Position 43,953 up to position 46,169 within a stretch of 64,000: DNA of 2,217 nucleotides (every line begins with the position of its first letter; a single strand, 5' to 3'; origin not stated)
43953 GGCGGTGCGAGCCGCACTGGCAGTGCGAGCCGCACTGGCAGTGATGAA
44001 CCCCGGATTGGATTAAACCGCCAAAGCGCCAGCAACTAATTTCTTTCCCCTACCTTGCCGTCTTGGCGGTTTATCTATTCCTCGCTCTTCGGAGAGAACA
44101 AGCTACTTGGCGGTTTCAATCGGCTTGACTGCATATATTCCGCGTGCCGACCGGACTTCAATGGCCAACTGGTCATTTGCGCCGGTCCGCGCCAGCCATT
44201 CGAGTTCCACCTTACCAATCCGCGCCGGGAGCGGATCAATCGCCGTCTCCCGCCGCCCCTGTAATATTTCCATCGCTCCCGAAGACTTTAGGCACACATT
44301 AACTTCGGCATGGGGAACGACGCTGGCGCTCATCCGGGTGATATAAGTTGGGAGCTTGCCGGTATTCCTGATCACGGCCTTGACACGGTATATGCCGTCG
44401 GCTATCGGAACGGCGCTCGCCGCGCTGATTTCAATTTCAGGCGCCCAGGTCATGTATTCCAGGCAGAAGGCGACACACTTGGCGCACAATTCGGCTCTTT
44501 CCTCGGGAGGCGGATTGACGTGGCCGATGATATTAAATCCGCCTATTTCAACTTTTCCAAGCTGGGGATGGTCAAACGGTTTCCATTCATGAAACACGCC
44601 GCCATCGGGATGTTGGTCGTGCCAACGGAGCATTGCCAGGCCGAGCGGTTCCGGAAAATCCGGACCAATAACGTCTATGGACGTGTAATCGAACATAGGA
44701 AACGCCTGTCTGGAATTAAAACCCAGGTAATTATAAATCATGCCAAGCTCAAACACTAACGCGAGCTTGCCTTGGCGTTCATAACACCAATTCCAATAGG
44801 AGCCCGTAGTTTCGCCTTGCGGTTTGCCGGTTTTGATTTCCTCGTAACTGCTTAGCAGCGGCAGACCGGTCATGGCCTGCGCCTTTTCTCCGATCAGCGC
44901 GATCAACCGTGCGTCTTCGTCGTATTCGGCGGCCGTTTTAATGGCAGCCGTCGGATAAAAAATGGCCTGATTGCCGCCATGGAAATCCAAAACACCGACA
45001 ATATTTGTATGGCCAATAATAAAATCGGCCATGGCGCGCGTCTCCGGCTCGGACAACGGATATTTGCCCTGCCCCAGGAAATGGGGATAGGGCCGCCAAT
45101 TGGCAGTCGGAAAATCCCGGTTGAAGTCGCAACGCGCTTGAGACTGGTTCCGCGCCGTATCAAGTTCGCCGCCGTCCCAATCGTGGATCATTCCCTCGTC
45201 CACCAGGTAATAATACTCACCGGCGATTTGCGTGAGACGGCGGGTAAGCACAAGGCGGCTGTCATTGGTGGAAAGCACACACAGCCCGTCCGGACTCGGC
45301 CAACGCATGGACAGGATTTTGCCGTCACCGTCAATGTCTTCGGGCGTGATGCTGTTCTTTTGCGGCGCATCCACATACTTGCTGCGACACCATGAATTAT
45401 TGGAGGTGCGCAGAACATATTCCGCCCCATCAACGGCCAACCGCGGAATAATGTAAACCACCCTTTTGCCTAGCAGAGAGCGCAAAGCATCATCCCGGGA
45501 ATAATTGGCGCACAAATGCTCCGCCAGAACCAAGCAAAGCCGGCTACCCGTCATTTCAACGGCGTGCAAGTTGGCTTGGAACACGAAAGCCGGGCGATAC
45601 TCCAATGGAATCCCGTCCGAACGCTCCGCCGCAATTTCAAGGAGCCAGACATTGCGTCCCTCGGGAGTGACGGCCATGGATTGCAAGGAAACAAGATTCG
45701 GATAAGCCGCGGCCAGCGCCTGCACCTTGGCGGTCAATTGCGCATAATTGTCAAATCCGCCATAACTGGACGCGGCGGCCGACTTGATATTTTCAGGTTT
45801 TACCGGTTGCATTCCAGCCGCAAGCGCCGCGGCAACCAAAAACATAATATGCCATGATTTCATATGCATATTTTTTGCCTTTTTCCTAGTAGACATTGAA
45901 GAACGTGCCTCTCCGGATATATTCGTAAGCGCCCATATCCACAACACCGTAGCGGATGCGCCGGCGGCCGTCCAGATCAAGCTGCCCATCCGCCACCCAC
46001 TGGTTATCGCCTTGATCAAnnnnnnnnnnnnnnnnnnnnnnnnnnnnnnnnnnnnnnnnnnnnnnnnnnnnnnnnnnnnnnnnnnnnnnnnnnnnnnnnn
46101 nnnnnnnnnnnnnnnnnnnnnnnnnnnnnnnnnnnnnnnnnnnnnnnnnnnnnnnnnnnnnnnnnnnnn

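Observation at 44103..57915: Polysaccharide-lyase locus built from a partially duplicated module (lyase - beta-helix - downstream gene) sharing a conserved promoter/leader cassette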

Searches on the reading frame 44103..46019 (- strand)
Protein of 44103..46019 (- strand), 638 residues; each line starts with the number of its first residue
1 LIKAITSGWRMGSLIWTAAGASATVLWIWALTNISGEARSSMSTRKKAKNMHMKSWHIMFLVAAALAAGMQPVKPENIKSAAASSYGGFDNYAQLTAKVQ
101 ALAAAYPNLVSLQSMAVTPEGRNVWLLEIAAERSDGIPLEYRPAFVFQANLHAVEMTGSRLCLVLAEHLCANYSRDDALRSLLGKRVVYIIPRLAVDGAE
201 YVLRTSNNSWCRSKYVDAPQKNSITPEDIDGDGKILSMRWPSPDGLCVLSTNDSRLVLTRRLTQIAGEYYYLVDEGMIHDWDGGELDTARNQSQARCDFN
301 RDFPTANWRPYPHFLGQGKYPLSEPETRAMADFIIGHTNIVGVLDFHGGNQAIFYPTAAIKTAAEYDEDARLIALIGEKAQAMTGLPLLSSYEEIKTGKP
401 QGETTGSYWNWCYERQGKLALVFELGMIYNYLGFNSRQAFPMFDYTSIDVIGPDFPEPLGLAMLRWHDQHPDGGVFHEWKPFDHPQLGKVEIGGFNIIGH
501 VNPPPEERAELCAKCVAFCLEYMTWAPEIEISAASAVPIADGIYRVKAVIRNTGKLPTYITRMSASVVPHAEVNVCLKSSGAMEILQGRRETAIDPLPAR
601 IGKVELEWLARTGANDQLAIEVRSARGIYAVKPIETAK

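Call 5: search_protein_families(library=pfam, proteins=[window:44103-46019:-], max_evalue=0.01)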
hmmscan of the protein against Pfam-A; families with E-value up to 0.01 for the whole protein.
window:44103-46019:- (638 aa): 1 family
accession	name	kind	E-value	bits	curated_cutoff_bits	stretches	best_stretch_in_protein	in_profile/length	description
PF00246.29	Peptidase_M14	-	2.5e-37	129.5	21.6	2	97-210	3-113/286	Zinc carboxypeptidase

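Call 9: search_protein_families(library=ncbifam, proteins=[window:44103-46019:-], max_evalue=0.001)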
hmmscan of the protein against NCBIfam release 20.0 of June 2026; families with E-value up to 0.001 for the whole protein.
window:44103-46019:- (638 aa): 0 families

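Call 97: search_protein_families(library=ncbifam, proteins=[window:44103-45869:-], max_evalue=0.1)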
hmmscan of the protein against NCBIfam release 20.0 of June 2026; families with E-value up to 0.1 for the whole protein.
window:44103-45869:- (588 aa): 1 family
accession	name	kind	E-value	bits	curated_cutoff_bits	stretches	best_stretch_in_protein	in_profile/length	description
NF007897.0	PRK10602.1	equivalog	0.0081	15.2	157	0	232-297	82-157/237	murein tripeptide amidase MpaA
